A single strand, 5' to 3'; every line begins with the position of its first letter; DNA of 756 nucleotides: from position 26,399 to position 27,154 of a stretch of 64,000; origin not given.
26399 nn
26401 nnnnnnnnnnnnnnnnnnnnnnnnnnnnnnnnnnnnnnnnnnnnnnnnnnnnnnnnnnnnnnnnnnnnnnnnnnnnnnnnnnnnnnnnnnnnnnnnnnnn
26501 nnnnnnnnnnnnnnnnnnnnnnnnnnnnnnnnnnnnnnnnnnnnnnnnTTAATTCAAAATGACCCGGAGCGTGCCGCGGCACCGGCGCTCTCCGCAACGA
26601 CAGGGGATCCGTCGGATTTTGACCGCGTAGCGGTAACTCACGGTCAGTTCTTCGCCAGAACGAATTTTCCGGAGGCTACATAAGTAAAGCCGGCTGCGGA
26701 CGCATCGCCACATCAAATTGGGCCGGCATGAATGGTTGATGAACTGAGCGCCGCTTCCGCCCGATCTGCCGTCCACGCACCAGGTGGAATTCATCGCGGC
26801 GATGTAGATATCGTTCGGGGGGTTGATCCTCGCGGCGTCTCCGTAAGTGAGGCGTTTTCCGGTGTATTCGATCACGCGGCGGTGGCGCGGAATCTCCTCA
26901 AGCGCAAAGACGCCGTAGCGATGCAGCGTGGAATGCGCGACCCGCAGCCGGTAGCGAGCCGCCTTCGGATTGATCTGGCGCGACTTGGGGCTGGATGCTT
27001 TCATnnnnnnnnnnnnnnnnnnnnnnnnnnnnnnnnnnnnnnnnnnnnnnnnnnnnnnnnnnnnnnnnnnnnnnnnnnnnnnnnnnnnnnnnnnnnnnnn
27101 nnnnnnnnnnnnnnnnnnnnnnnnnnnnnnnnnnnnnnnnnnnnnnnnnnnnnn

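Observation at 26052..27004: Tandem, translationally coupled SET-domain methyltransferase genes in a bacterium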

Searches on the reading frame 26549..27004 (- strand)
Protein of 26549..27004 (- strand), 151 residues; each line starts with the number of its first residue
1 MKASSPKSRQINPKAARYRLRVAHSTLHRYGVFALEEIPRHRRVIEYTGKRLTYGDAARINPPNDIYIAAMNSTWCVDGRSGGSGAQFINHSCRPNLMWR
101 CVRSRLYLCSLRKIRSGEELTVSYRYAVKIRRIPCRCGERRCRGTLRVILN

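Call 3: search_protein_families(library=pfam, proteins=[window:26549-27004:-], max_evalue=0.01)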
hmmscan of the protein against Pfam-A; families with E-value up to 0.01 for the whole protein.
window:26549-27004:- (151 aa): 1 family
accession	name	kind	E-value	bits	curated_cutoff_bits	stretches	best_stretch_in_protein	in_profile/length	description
PF00856.33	SET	-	8.5e-19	68.4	22.4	1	30-124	2-104/105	SET domain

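Call 9: find_homologous_proteins(query=window:26549-27004:-)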
Query window:26549-27004:- (151 aa): 215 proteins with E <= 0.001 among 227 candidates; the best 120 are listed.
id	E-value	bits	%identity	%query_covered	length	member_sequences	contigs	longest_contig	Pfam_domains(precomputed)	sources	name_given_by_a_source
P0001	8.0e-87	307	89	100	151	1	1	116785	PF00856.34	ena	-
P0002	4.0e-86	304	89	100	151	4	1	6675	PF00856.34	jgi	jgi:uncharacterized protein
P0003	7.5e-83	294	85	100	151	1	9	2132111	PF00856.34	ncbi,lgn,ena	ncbi:MAG: SET domain-containing protein-lysine N-methyltransferase [Candidatus Acidiferrales bacteri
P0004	9.4e-83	293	85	100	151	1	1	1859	PF00856.34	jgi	jgi:uncharacterized protein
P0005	2.9e-78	279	82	100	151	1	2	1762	PF00856.34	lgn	-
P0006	1.0e-77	277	80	100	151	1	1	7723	PF00856.34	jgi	jgi:SET domain-containing protein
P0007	4.2e-77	275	79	100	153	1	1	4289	PF00856.34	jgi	jgi:SET domain-containing protein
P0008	9.6e-77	274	79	100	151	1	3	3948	PF00856.34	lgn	-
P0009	1.2e-76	274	78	100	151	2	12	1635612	PF00856.34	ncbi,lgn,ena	ncbi:MAG: SET domain-containing protein-lysine N-methyltransferase [Candidatus Acidiferrales bacteri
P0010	2.4e-76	273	81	100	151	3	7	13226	PF00856.34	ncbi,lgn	ncbi:MAG: SET domain-containing protein [Candidatus Acidiferrales bacterium]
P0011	2.4e-74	266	78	100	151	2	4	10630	PF00856.34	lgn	-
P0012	1.0e-73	264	78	100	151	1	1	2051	PF00856.34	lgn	-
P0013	2.2e-69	250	73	100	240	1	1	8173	PF00856.34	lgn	-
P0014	2.5e-69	250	72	100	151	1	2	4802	PF00856.34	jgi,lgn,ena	-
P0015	1.8e-68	247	74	100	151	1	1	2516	PF00856.34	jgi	jgi:SET domain-containing protein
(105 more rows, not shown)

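Call 10: search_solved_structures(query=window:26549-27004:-, max_evalue=0.001, show_alignments=2)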
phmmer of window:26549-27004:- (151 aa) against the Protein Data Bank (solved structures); distinct sequences matched with E-value up to 0.001: 95 (the best 60 are shown).
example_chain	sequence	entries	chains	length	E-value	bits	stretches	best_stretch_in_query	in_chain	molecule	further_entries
7bre_B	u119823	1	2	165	3.5e-16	62.6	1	14-145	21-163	Histone-lysine N-methyltransferase 2B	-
7w6a_C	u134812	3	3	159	8.9e-16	61.3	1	14-145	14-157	Histone-lysine N-methyltransferase 2A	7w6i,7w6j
7w67_C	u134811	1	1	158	8.9e-16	61.3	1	14-145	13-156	Histone-lysine N-methyltransferase 2A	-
2w5y_A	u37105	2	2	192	1.1e-15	60.9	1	14-145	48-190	HISTONE-LYSINE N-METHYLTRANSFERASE HRX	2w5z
5f5e_A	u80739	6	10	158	1.2e-15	60.8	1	14-145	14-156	Histone-lysine N-methyltransferase 2A | Histone-lysine N-methyltransferase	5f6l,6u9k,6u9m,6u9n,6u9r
6kiu_K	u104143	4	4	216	1.6e-15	60.5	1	14-145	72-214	Histone-lysine N-methyltransferase 2A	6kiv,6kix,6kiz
7ud5_K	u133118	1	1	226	1.8e-15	60.3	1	14-145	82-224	cDNA FLJ56846, highly similar to Zinc finger protein HRX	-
4z4p_A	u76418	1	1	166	2.6e-15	59.8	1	19-145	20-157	Histone-lysine N-methyltransferase 2D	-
7u5v_A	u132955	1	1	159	2.7e-15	59.7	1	18-145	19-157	Histone-lysine N-methyltransferase 2A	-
6ven_N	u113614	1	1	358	2.7e-15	59.7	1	19-146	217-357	Histone-lysine N-methyltransferase, H3 lysine-4 specific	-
6pwv_C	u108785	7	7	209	3e-15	59.6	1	14-145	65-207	Histone-lysine N-methyltransferase 2A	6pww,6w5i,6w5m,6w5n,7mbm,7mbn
5f6k_C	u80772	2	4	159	4.7e-15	58.9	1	18-144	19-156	Histone-lysine N-methyltransferase 2C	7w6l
5f59_A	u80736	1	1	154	6.4e-15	58.5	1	19-143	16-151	Histone-lysine N-methyltransferase 2C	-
6chg_C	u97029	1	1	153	8.1e-15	58.2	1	20-146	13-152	Histone-lysine N-methyltransferase, H3 lysine-4 specific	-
6kiw_K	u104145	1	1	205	9.3e-15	58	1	18-144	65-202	Histone-lysine N-methyltransferase 2C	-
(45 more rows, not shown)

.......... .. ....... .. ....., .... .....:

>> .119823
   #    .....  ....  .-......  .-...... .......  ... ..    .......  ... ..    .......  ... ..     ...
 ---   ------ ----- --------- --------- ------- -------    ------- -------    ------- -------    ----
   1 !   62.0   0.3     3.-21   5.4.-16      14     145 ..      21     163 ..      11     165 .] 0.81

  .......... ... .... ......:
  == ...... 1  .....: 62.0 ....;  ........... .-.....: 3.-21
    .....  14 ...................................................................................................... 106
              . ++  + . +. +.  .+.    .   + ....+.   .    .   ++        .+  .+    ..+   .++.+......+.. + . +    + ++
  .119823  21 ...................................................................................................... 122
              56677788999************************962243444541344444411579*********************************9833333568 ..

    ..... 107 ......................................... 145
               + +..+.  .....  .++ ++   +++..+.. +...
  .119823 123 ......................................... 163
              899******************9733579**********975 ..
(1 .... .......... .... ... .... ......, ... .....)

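Call 13: find_related_loci(query=A1, collection=genome_contigs, flank=8000)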
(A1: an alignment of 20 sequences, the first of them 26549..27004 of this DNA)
Query A1 (151 aa) in genome_contigs; peptide patterns used: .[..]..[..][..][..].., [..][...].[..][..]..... (x = any residue, [..] = any of these).
468 stretches matched a pattern; 428 encode a relative of the query (tblastn E <= 1e-3); the best 80 are kept; 80 distinct loci.
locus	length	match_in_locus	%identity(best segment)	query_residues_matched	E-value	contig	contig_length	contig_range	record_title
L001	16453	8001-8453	85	1-151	2e-85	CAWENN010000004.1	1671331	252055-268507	MAG: uncultured Acidobacteriota bacterium isolate MFD02248.bin.1.183 genome assembly, contig: contig_3484, whole genome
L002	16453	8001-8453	78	1-151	2e-79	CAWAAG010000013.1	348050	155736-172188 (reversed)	MAG: uncultured Acidobacteriota bacterium isolate MFD01633.bin.1.33 genome assembly, contig: contig_25950, whole genome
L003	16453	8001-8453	78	1-151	3e-77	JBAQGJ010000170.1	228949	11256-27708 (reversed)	MAG: Candidatus Acidiferrales bacterium isolate MFD09291_ilm_asm_bin33 k127_170421, whole genome shotgun sequence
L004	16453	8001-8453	73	1-151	2e-71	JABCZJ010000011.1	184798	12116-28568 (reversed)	MAG: Acidobacteria bacterium isolate Inc-BW-C-12-M_MAG20 Ga0210394_10000128, whole genome shotgun sequence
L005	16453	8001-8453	72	1-151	3e-71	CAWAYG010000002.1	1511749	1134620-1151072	MAG: uncultured Acidobacteriota bacterium isolate MFD06092.bin.1.228 genome assembly, contig: contig_11649, whole genome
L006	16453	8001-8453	81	1-151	1e-69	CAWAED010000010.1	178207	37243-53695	MAG: uncultured Acidobacteriota bacterium isolate MFD00731.bin.3.147 genome assembly, contig: contig_30918, whole genome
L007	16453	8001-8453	66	1-151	9e-65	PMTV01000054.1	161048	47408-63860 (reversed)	MAG: Acidobacteria bacterium isolate palsa_134 73.20110700_P2M.1_contig_1261, whole genome shotgun sequence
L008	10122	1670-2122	66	1-151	1e-64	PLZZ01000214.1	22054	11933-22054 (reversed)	MAG: Acidobacteria bacterium isolate palsa_348 73.20120700_P2S.1_contig_258, whole genome shotgun sequence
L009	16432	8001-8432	67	7-150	3e-62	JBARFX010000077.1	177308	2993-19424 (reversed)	MAG: Candidatus Acidiferrales bacterium isolate MFD06596_ilm_asm_bin15 k127_154437, whole genome shotgun sequence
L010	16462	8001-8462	64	1-151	1e-61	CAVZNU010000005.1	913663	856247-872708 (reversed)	MAG: uncultured Acidobacteriota bacterium isolate MFD06435.bin.1.8 genome assembly, contig: contig_24013, whole genome s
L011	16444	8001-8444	66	1-148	4e-61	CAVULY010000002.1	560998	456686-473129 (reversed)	MAG: uncultured Acidobacteriota bacterium isolate MFD06435.bin.1.27 genome assembly, contig: contig_18256, whole genome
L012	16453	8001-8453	62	1-151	8e-61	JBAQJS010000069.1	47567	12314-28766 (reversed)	MAG: Candidatus Acidiferrales bacterium isolate MFD06488_ilm_asm_bin26 k127_52464, whole genome shotgun sequence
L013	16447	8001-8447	62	1-149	8e-59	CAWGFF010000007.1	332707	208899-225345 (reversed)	MAG: uncultured Acidobacteriota bacterium isolate MFD05705.bin.1.72 genome assembly, contig: contig_22004, whole genome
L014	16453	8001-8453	67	1-151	7e-59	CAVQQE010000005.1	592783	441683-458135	MAG: uncultured Acidobacteriota bacterium isolate MFD00731.bin.1.212 genome assembly, contig: contig_1863, whole genome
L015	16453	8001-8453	63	1-151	9e-58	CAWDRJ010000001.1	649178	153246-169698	MAG: uncultured Acidobacteriota bacterium isolate MFD04463.bin.2.22 genome assembly, contig: contig_10595, whole genome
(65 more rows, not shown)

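Call 18: search_protein_families(library=ncbifam, proteins=[window:26549-27004:-], max_evalue=1)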
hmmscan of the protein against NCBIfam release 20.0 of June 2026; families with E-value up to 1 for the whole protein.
window:26549-27004:- (151 aa): 1 family
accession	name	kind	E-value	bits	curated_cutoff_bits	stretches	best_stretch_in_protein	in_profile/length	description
NF043024.1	T4SS_AnkI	equivalog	0.00098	18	550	1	30-125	36-140/439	Dot/Icm T4SS effector AnkI/LegAS4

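Call 58: predict_structure(alignment_id=A1)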
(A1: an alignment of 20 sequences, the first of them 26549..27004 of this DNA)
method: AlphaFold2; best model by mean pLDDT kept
length: 151 residues; sequences in the alignment: 20
mean_pLDDT: 70.5   pTM: 0.64
mean pLDDT of the five models: 70.5, 58.7, 40.0, 36.3, 34.1
residues with pLDDT >= 90: 5; 70-90: 83; 50-70: 46; < 50: 17
segments of 3 or more residues with pLDDT < 50: 1-8, 146-151
pLDDT, mean of each block of 10 residues (from residue 1): 42 54 58 82 83 85 74 79 70 80 85 86 71 60 51 44
secondary structure, 60 per line:
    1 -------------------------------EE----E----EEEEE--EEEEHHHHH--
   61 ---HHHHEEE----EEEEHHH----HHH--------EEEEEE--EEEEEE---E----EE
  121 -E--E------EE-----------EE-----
elements in order: E43-47 E50-53 H54-58 H64-67 E68-70 E75-78 E97-102 E105-110

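Call 62: fold_search(model_id=the predicted structure, library=pdb)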
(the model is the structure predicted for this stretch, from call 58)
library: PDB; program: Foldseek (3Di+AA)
matches with E <= 10: 552; with E <= 0.001: 363
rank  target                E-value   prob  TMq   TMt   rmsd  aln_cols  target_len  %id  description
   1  2w5z_A                2.3e-09  1.00  0.58  0.50  10.6       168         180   28  Ternary Complex of the Mixed Lineage Leukaemia (MLL1) SET Domain with the cofactor product S-Adenosylhomocysteine and  (released 2009-02-10)
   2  6u9n_A                3.3e-09  1.00  0.59  0.60   3.8       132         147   30  MLL1 SET N3861I/Q3867L bound to inhibitor 14 (TC-5139) (released 2020-07-01)
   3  6u9n_B                4.2e-09  1.00  0.63  0.65   6.3       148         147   28  MLL1 SET N3861I/Q3867L bound to inhibitor 14 (TC-5139) (released 2020-07-01)
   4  6u9k_B                4.5e-09  1.00  0.65  0.66   6.2       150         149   30  MLL1 SET N3861I/Q3867L bound to inhibitor 18 (TC-5153) (released 2020-07-01)
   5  7w6a_C                5.1e-09  1.00  0.60  0.57   4.4       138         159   31  Crystal structure of the MLL1 (N3861I/Q3867L/C3882SS)-RBBP5-ASH2L complex (released 2022-09-07)
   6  7w6j_C                6.1e-09  1.00  0.60  0.58   4.3       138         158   31  The crystal structure of MLL1 (N3861I/Q3867L/C3882SS)-RBBP5-ASH2L in complex with H3K4me2 peptide (released 2022-09-07)
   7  6u9m_A                8.2e-09  1.00  0.60  0.61   3.7       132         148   30  MLL1 SET N3861I/Q3867L bound to inhibitor 16 (TC-5109) (released 2020-07-01)
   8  7w6l_C                8.2e-09  1.00  0.59  0.56   4.6       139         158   29  The crystal structure of MLL3-RBBP5-ASH2L in complex with H3K4me0 peptide (released 2022-09-07)
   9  2r3a                  8.7e-09  1.00  0.68  0.40   4.4       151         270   32  Methyltransferase domain of human suppressor of variegation 3-9 homolog 2 (released 2007-09-11)
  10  5f5e                  1.0e-08  1.00  0.63  0.64   7.2       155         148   30  The Crystal Structure of MLL1 SET domain with N3816I/Q3867L mutation (released 2016-02-24)
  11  8xpt_C                1.1e-08  1.00  0.69  0.43   4.2       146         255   30  The Crystal Structure of EHMT1 from Biortus. (released 2024-01-24)
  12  6u9k_A                1.2e-08  1.00  0.62  0.63   5.1       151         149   30  MLL1 SET N3861I/Q3867L bound to inhibitor 18 (TC-5153) (released 2020-07-01)
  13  2w5y                  1.2e-08  1.00  0.58  0.53  10.3       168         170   29  Binary Complex of the Mixed Lineage Leukaemia (MLL1) SET Domain with the cofactor product S-Adenosylhomocysteine. (released 2009-02-10)
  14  5f6l_A                1.3e-08  1.00  0.58  0.58   4.4       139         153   32  The crystal structure of MLL1 (N3861I/Q3867L) in complex with RbBP5 and Ash2L (released 2016-02-24)
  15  6ven_N                1.6e-08  1.00  0.61  0.44   3.1       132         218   31  Yeast COMPASS in complex with a ubiquitinated nucleosome (released 2020-01-15)
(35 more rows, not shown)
